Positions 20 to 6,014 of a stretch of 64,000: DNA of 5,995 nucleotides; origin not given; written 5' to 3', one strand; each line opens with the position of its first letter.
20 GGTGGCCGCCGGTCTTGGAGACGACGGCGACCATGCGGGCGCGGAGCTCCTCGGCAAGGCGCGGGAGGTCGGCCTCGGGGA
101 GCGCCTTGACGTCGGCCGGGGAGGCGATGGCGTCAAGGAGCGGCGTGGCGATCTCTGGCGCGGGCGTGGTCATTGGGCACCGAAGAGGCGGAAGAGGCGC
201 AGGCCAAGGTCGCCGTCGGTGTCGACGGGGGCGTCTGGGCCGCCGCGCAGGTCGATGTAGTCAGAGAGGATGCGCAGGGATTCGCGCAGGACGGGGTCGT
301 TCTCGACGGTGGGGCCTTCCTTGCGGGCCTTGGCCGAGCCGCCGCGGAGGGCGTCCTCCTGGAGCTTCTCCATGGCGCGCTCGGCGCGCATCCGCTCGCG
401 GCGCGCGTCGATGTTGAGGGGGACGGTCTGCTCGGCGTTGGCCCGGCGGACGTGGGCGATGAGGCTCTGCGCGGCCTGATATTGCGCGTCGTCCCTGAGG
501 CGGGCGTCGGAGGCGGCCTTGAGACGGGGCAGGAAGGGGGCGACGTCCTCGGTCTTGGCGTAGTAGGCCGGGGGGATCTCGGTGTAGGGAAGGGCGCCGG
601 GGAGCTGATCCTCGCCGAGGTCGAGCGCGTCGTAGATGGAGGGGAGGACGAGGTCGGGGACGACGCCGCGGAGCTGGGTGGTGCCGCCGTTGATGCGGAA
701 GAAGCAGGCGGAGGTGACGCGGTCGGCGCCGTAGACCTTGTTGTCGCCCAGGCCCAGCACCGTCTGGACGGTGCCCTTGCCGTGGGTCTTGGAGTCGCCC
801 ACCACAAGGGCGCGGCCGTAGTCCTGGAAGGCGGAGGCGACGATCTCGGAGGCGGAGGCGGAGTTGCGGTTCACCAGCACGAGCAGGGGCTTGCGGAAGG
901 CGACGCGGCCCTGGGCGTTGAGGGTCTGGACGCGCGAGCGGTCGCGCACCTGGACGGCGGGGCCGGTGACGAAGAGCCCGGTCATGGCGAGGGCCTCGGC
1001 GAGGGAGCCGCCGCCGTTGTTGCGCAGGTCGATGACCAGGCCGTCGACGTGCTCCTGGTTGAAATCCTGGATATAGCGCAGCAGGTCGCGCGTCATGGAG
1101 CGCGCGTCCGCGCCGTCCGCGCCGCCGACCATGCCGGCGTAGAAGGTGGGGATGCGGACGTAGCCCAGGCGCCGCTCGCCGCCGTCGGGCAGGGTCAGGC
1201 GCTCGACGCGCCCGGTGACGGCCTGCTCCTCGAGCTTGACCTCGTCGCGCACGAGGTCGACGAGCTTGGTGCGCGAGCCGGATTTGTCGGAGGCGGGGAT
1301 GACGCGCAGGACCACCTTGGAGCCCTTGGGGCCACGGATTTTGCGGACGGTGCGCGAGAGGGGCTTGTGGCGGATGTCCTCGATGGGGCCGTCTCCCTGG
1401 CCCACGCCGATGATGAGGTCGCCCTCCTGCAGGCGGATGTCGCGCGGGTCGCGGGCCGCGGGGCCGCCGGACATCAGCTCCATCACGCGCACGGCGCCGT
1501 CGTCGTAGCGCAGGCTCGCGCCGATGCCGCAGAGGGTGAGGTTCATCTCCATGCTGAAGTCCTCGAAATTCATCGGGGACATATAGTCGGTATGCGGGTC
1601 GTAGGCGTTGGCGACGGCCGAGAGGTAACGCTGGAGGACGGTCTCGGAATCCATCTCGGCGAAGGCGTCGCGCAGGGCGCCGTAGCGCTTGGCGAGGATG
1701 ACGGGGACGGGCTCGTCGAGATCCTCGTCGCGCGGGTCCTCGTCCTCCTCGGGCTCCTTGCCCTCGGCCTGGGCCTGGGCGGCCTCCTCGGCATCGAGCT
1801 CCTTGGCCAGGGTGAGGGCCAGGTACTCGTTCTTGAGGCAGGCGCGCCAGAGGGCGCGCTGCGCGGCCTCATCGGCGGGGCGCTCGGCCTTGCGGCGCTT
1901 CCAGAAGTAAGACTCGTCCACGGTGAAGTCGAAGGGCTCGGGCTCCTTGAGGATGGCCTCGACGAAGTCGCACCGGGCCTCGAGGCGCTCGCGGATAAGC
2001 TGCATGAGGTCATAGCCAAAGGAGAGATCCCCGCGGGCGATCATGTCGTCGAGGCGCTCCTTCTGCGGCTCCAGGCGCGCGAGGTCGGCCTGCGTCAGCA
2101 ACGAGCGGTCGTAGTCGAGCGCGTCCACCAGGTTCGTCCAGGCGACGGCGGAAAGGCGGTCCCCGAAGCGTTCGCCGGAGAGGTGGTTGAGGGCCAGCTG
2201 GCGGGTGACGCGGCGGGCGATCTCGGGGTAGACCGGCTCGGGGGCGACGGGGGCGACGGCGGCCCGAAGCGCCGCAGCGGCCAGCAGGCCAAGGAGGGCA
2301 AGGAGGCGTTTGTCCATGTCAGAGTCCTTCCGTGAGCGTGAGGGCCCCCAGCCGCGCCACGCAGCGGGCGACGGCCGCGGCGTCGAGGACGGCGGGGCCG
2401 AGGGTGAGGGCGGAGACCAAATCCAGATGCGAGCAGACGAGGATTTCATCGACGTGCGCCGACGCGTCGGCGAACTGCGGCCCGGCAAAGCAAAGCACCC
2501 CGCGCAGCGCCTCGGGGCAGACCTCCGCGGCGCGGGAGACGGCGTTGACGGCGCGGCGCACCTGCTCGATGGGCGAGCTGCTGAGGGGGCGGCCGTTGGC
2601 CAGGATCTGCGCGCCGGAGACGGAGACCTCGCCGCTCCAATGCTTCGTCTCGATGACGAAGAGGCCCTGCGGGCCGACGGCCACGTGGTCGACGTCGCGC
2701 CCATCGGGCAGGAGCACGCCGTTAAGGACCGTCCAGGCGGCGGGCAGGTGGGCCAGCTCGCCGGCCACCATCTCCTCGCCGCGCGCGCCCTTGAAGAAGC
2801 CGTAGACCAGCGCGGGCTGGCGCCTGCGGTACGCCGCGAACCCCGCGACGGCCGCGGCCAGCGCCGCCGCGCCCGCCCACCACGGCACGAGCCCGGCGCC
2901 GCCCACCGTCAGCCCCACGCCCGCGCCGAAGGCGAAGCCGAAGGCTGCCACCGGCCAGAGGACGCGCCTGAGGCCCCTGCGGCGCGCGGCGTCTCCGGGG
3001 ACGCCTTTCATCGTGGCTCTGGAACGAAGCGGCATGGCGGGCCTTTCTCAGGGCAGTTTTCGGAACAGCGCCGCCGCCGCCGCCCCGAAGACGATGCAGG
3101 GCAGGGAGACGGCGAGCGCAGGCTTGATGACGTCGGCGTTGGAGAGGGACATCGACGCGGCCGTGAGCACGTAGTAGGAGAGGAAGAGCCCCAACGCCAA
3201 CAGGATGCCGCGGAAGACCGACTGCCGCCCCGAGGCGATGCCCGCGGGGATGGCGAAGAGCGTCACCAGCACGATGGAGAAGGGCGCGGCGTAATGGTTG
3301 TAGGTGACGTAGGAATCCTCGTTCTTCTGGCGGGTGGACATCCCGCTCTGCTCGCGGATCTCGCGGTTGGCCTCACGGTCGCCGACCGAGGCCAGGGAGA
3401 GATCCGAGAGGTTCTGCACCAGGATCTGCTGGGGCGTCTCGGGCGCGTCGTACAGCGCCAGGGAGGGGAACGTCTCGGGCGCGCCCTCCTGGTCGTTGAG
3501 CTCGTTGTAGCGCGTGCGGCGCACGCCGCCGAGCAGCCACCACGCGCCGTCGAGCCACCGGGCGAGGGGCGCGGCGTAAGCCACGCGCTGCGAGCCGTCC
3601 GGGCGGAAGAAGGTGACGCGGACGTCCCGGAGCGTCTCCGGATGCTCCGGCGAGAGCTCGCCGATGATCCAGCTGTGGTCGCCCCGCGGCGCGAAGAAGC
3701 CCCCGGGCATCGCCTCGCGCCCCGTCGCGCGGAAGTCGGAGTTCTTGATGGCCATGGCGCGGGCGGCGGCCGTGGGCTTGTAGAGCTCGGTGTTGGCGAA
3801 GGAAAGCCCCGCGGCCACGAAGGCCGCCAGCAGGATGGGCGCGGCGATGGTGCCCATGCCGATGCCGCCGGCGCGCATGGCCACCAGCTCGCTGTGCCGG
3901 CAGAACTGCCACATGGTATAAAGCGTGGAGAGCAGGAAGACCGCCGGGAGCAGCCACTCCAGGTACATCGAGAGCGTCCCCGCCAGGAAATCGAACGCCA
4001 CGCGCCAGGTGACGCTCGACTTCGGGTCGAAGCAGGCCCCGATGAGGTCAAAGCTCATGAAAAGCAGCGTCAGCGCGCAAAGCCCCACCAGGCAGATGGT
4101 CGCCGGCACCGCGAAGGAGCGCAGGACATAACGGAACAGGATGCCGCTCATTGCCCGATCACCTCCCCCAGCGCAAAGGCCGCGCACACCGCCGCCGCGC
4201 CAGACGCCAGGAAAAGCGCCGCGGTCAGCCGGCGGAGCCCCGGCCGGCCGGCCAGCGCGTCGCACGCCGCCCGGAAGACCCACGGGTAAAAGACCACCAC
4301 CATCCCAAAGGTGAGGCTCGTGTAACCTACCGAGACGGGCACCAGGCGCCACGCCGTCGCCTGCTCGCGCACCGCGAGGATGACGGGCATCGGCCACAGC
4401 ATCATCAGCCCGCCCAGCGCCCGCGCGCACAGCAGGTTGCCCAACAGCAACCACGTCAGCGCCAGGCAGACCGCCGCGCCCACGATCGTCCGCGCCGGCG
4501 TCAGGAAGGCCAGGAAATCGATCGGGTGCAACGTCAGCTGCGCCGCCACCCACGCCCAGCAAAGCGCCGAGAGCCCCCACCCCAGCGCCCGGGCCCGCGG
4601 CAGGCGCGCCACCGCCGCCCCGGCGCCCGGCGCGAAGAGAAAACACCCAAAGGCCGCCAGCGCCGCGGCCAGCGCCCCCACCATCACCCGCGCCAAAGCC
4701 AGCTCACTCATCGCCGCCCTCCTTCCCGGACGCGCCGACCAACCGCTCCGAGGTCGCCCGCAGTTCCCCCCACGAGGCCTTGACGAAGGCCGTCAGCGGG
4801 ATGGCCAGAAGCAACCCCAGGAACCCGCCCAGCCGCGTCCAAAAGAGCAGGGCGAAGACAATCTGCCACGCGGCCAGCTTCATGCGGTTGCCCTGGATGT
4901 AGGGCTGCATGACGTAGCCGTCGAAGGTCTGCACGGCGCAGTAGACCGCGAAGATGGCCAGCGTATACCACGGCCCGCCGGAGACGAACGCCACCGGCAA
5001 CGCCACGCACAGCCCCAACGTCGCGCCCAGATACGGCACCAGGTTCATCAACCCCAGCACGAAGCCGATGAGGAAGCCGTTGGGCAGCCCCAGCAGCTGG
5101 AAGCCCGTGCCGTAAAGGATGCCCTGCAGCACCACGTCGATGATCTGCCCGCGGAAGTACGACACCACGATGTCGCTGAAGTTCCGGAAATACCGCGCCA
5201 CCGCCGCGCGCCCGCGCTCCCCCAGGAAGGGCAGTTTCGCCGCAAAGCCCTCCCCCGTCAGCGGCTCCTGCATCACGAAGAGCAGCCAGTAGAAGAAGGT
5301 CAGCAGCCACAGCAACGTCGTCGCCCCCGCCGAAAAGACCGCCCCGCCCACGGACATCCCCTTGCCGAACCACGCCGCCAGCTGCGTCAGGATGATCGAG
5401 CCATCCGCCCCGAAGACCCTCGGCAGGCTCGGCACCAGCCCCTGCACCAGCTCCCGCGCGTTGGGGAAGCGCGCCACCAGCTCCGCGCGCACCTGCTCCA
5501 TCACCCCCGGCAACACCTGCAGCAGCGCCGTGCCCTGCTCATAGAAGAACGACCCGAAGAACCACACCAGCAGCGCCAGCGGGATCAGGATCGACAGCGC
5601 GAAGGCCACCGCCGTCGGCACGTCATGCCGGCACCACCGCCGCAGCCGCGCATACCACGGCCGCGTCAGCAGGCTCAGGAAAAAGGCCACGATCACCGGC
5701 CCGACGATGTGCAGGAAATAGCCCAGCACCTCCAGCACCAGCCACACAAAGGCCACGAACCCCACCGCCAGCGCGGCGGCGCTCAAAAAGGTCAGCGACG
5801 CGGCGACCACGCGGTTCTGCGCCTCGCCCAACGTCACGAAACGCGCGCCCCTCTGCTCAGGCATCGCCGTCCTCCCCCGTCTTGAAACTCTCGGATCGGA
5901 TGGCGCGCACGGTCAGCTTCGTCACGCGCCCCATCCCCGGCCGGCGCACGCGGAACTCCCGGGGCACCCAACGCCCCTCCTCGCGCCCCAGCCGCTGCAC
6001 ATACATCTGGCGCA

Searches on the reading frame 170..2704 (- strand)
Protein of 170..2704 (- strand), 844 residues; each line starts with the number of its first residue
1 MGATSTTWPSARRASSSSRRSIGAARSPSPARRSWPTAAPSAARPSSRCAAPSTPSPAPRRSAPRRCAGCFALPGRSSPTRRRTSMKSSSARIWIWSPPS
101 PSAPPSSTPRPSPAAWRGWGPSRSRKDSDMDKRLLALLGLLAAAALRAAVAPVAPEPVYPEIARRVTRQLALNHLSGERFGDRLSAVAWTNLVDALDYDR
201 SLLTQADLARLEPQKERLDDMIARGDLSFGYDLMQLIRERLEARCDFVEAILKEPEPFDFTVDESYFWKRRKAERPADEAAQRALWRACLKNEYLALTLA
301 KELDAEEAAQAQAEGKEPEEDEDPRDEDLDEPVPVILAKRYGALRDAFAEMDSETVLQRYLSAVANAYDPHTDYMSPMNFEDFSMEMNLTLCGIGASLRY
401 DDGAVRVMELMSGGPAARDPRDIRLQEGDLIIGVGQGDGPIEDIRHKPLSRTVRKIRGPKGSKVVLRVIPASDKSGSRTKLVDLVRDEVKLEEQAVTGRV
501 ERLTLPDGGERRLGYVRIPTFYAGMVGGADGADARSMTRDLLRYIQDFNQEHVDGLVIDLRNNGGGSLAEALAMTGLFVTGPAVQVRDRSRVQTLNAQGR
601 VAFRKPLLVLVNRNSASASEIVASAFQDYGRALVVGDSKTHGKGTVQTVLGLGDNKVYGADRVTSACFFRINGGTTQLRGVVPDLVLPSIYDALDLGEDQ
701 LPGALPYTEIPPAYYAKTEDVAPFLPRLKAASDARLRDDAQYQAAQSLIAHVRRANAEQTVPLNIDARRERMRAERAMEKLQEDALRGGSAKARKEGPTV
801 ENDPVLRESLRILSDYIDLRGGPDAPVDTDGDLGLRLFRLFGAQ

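Call 68: find_encoding_contigs(protein=window:170-2704:-, flank=10000, max_places=4)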
Protein window:170-2704:- (844 aa): no gene with exactly this product is on record in the collection.

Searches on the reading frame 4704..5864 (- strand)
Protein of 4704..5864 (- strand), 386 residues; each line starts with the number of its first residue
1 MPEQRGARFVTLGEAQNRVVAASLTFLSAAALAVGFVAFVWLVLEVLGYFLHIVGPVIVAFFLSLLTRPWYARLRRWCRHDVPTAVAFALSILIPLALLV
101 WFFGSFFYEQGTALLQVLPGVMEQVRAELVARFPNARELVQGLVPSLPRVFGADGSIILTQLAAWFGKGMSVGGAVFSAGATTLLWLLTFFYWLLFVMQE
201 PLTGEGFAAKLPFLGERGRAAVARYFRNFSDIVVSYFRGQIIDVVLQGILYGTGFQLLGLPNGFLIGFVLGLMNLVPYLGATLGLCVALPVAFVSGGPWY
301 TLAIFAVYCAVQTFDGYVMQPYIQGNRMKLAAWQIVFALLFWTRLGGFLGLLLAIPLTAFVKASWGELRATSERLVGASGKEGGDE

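Call 70: find_encoding_contigs(protein=window:4704-5864:-, flank=10000, max_places=3)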
Protein window:4704-5864:- (386 aa): 13 contigs read that carry it; 3 places shown.
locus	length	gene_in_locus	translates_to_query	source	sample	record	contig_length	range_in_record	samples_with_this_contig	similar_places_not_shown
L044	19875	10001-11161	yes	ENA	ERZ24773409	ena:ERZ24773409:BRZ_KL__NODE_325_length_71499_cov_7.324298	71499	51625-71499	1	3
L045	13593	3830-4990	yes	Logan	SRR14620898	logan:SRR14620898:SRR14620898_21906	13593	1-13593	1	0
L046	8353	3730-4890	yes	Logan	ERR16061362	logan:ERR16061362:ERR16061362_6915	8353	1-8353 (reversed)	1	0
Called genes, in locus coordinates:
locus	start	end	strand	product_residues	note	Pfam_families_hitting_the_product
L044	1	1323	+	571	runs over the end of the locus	PF22680:Glyco_hydro_123_N_2 (faint), PF13320:GH123_cat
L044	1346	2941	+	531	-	PF00702:Hydrolase, PF12710:HAD, PF13419:HAD_2, PF04055:Radical_SAM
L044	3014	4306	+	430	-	PF05697:Trigger_N, PF00254:FKBP_C (faint), PF05698:Trigger_C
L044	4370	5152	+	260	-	PF01946:Thi4, PF00890:FAD_binding_2 (faint), PF01266:DAO (weak), PF01494:FAD_binding_3 (weak), PF07992:Pyr_redox_2 (weak), PF12831:FAD_oxidored (weak), PF13450:NAD_binding_8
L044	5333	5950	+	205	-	PF02581:TMP-TENI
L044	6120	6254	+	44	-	PF07589:PEP_exosort_dom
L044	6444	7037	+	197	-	PF00625:Guanylate_kin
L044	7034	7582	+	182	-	PF02441:Flavoprotein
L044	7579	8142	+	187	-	-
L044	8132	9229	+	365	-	PF00217:ATP-gua_Ptrans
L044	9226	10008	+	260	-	PF17131:TP_0789-like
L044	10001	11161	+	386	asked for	PF01594:AI-2E_transport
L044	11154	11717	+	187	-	-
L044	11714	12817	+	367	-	PF03739:LptF_LptG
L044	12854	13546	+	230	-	PF08378:NERD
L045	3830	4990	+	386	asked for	PF01594:AI-2E_transport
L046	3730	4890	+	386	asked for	PF01594:AI-2E_transport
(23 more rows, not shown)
